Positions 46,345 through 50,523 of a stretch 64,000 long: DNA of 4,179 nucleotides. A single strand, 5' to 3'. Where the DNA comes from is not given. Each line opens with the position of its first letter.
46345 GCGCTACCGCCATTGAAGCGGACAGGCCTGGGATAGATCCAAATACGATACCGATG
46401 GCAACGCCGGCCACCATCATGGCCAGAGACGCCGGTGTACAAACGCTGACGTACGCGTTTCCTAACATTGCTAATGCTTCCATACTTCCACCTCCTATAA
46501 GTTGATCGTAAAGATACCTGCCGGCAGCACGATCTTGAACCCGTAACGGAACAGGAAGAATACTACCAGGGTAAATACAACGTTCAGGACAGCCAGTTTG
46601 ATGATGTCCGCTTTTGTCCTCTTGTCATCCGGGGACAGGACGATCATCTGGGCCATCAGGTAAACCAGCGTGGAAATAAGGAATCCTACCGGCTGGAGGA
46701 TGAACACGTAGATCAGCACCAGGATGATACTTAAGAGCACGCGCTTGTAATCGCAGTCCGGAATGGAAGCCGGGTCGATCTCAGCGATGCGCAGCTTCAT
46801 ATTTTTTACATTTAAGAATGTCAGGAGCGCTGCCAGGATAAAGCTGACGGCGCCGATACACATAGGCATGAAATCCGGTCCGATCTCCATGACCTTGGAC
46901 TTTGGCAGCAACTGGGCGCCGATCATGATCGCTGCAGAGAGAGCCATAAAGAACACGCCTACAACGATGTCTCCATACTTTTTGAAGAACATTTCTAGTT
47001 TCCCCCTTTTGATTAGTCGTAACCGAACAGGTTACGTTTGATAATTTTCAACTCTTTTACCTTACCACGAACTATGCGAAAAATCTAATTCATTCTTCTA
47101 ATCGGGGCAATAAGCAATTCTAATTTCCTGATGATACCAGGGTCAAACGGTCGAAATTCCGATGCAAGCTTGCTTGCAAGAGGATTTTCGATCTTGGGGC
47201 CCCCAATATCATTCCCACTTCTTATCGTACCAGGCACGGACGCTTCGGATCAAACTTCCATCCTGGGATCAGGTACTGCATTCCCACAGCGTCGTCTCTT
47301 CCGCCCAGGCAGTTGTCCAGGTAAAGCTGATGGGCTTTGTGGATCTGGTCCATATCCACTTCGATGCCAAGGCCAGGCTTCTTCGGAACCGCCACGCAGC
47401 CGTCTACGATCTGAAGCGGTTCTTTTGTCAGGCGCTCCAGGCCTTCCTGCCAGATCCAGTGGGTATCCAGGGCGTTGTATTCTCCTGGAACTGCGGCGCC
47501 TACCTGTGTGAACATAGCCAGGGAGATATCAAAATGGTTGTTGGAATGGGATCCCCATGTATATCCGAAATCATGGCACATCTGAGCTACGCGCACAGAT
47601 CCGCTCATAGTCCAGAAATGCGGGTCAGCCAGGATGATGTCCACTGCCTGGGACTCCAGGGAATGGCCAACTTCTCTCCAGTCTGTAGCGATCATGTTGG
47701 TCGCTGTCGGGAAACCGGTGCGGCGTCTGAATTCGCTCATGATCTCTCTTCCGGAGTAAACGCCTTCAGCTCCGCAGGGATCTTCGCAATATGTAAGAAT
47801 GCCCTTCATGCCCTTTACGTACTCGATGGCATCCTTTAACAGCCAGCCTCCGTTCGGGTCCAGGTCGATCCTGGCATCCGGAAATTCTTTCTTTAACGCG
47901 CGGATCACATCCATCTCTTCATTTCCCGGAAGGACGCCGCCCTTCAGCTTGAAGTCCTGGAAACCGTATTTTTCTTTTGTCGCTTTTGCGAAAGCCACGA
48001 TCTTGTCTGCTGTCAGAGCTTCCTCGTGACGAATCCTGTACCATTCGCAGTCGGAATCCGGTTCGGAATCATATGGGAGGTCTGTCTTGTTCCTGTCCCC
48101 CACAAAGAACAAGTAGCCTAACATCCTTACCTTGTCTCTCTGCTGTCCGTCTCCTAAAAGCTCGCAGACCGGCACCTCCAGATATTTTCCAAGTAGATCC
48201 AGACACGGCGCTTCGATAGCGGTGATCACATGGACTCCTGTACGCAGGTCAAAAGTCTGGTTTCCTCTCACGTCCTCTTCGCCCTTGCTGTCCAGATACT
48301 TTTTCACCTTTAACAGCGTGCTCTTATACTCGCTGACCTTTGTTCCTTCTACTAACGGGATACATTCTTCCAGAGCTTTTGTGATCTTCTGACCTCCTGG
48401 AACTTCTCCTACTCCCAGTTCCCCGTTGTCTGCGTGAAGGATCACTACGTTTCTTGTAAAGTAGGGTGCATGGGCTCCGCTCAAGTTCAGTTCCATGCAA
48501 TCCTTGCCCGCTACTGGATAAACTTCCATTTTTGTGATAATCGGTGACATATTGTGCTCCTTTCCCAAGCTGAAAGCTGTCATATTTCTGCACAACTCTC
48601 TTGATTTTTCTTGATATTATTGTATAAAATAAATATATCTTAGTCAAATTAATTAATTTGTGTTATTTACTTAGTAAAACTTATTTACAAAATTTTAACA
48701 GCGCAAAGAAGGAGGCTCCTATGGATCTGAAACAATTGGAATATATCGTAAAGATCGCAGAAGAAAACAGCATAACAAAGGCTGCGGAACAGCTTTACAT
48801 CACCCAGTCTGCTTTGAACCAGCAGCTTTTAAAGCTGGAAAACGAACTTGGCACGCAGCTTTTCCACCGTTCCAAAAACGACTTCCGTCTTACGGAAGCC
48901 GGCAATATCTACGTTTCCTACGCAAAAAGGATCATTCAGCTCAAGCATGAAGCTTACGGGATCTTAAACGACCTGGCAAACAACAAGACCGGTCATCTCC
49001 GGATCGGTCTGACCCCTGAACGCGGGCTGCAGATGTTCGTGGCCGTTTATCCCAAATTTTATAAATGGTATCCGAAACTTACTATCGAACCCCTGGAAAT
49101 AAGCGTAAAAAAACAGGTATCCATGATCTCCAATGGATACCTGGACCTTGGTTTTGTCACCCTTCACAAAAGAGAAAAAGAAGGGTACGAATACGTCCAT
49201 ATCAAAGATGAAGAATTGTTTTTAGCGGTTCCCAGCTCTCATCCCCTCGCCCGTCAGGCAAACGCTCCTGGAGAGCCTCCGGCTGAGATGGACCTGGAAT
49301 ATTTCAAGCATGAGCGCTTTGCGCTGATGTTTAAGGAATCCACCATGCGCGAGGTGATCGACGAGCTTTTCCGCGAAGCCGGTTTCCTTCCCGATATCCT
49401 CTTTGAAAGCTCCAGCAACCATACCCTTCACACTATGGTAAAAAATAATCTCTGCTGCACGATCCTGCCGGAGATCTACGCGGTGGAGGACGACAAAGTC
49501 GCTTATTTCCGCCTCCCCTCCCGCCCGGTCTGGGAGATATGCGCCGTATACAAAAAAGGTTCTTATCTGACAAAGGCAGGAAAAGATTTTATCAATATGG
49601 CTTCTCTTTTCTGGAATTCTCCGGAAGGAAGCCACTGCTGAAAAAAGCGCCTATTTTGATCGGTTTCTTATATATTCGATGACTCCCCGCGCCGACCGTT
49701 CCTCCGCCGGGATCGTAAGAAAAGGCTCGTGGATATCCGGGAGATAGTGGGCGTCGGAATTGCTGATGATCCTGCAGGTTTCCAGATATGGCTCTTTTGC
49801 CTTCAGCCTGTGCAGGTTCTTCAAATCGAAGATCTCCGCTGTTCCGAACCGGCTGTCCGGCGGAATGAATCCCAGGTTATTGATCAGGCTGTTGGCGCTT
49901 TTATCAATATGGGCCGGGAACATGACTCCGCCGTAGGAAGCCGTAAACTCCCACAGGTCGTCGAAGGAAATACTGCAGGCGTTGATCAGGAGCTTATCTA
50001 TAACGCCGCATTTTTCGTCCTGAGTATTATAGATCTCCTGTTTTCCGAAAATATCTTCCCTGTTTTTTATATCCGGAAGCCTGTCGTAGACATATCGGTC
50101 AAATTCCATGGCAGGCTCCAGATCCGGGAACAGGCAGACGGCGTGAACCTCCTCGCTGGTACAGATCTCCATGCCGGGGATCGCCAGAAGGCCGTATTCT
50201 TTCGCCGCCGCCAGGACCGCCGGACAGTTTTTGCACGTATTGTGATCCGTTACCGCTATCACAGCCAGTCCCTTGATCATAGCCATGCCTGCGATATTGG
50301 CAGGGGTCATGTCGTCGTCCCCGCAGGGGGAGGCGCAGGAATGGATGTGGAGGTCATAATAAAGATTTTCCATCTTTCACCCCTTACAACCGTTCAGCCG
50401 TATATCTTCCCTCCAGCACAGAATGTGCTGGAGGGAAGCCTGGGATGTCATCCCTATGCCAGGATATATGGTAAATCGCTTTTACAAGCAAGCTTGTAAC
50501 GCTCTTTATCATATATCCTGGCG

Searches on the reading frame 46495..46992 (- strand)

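Call 3: search_protein_families(library=pfam, proteins=[window:46495-46992:-])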
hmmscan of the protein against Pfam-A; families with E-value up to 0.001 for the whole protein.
window:46495-46992:- (165 aa): 1 family
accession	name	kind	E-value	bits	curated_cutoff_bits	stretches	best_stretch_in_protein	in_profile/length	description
PF07331.16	TctB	-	3e-21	76.4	29.1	1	10-157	2-137/137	Tripartite tricarboxylate transporter TctB family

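Call 4: search_protein_families(library=ncbifam, proteins=[window:46495-46992:-])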
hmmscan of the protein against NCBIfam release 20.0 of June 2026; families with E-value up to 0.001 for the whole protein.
window:46495-46992:- (165 aa): 0 families

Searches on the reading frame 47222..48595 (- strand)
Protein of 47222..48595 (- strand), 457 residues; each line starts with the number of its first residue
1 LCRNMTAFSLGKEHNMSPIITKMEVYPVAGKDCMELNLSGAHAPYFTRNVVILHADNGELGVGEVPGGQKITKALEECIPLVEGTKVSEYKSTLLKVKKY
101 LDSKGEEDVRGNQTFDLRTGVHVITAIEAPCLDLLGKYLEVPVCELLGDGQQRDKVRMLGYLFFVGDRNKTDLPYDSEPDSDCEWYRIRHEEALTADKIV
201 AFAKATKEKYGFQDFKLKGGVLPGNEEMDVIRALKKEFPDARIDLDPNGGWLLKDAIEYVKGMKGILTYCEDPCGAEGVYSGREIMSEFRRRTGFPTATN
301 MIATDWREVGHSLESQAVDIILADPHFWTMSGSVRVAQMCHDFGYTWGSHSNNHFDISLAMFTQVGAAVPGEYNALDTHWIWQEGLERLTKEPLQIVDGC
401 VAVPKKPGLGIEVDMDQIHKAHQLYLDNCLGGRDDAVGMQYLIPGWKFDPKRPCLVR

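Call 3: search_protein_families(library=pfam, proteins=[window:47222-48595:-])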
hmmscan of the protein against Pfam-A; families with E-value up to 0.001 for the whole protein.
window:47222-48595:- (457 aa): 1 family
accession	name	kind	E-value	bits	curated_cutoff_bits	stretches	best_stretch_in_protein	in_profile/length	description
PF13378.12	MR_MLE_C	-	1.5e-46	159.3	29.4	1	199-416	2-218/219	Enolase C-terminal domain-like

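Call 4: search_protein_families(library=ncbifam, proteins=[window:47222-48595:-])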
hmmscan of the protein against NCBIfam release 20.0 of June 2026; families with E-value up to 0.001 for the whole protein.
window:47222-48595:- (457 aa): 13 families
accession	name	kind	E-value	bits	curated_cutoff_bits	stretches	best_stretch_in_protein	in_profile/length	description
TIGR03247.1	glucar-dehydr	equivalog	2.6e-220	731.7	828.7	1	17-457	3-441/441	glucarate dehydratase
NF043002.1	HProlDhtase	equivalog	3.9e-15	55.6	500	1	201-418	148-359/366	cis-3-hydroxy-L-proline dehydratase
TIGR02534.1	mucon_cyclo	subfamily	3.9e-14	52.5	334.95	1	388-420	332-364/368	muconate/chloromuconate family cycloisomerase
NF040866.1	AraD_Arch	equivalog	4.8e-13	48.8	650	1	208-418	160-366/372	arabinonate dehydratase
NF010624.0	PRK14017.1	equivalog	9.8e-12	44.6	311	1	283-423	217-362/382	galactonate dehydratase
NF040790.2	glucon_galact_dh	equivalog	1.4e-10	40.6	750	1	269-420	221-368/390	bifunctional D-gluconate/D-galactonate dehydratase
NF047820.1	TalGalacDh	equivalog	9.4e-09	34.6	500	1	197-414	153-357/371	L-talarate/galactarate dehydratase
TIGR01927.1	menC_gam_Gplu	equivalog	1.1e-08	34.7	130.55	1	204-299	117-211/307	o-succinylbenzoate synthase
NF043051.1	ManoateDhtManD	equivalog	6.9e-06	25.1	550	0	123-420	85-382/403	D-mannonate dehydratase ManD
NF011654.0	PRK15072.1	subfamily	2.4e-05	23.4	430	0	267-418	234-381/404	D-galactonate dehydratase family protein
NF003473.0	PRK05105.1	equivalog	5.7e-05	22.3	236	1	206-276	130-204/331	o-succinylbenzoate synthase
NF002782.0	PRK02901.1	equivalog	0.00023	20.2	288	1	226-402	119-289/328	o-succinylbenzoate synthase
NF002739.0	PRK02714.1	equivalog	0.00027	20.5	259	1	203-273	125-200/320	o-succinylbenzoate synthase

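Call 72: search_solved_structures(query=window:47222-48595:-, max_evalue=1e-50, show_alignments=1)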
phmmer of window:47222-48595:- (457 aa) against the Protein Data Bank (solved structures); distinct sequences matched with E-value up to 1e-50: 19.
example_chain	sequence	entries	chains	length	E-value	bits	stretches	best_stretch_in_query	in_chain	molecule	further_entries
4hyr_A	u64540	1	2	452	1.4e-240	802.1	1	16-457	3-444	Glucarate dehydratase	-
1ec7_A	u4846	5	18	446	1.5e-203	680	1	17-457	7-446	GLUCARATE DEHYDRATASE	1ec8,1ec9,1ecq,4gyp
1jdf_A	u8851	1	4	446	7.5e-203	677.7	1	17-457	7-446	Glucarate Dehydratase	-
3pwi_A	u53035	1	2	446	1.9e-202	676.4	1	17-457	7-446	Glucarate dehydratase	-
4g8t_A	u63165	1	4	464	2.3e-202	676.1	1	16-457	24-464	Glucarate dehydratase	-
1jct_A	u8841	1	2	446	2.7e-202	675.9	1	17-457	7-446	Glucarate Dehydratase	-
3pwg_A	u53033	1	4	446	7e-202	674.5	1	17-457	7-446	Glucarate dehydratase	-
1bqg_A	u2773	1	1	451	8e-187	624.9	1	14-457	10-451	D-GLUCARATE DEHYDRATASE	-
4gyp_C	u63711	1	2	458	1.2e-176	591.3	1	16-455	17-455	Glucarate dehydratase-related protein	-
4il0_A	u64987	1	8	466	1.3e-176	591.2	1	16-455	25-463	Glucarate dehydratase-related protein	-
3p0w_A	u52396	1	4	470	3.3e-175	586.6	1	17-456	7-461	Mandelate racemase/muconate lactonizing protein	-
4hn8_A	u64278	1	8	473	1.1e-173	581.6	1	16-456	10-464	D-glucarate dehydratase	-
3nxl_A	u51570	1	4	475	2.5e-173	580.4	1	15-455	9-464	Glucarate dehydratase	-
3n6h_A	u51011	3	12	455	2e-167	560.9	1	17-457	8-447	Mandelate racemase/muconate lactonizing protein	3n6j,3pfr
3mzn_A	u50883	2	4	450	1.3e-164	551.7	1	16-456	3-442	Glucarate dehydratase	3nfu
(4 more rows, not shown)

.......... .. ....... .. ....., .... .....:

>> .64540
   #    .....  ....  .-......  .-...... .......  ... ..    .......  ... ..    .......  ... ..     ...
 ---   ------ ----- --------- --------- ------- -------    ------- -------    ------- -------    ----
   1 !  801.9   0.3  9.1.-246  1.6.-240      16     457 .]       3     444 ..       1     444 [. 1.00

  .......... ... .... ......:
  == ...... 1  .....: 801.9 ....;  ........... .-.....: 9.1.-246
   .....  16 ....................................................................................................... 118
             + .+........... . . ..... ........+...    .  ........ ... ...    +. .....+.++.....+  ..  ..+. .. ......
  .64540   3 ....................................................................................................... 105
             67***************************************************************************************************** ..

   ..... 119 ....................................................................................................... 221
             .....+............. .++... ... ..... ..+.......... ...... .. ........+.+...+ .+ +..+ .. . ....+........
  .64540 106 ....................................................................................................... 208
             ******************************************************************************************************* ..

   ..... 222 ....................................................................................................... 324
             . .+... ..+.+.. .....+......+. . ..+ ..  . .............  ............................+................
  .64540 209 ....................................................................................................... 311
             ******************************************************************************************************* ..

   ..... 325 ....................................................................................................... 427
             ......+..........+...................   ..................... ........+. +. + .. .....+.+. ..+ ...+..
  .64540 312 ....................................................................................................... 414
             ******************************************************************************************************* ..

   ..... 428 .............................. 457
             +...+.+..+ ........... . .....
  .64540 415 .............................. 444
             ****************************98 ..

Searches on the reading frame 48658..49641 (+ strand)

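Call 30: search_protein_families(library=pfam, proteins=[window:48658-49641:+])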
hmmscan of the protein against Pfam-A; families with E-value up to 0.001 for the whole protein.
window:48658-49641:+ (327 aa): 2 families
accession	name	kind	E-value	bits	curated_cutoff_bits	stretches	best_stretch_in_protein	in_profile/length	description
PF03466.25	LysR_substrate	-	5.2e-34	117.9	28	1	109-314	3-203/209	LysR substrate binding domain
PF00126.33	HTH_1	-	2.2e-21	76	26.6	1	24-82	1-59/60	Bacterial regulatory helix-turn-helix protein, lysR family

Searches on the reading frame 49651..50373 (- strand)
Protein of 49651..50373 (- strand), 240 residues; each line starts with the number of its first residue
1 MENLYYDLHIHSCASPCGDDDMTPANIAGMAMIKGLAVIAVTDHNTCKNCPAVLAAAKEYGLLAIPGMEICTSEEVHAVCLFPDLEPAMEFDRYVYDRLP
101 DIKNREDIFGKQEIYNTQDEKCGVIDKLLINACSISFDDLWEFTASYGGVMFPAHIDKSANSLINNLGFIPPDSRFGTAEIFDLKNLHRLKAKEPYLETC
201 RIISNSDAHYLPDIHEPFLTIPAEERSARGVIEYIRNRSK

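Call 30: search_protein_families(library=pfam, proteins=[window:49651-50373:-])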
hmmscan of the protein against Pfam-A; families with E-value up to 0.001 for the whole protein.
window:49651-50373:- (240 aa): 1 family
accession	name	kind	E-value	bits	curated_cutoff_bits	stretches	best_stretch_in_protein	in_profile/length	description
PF02811.25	PHP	-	4.5e-07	30.8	26.4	1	7-77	1-74/164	PHP domain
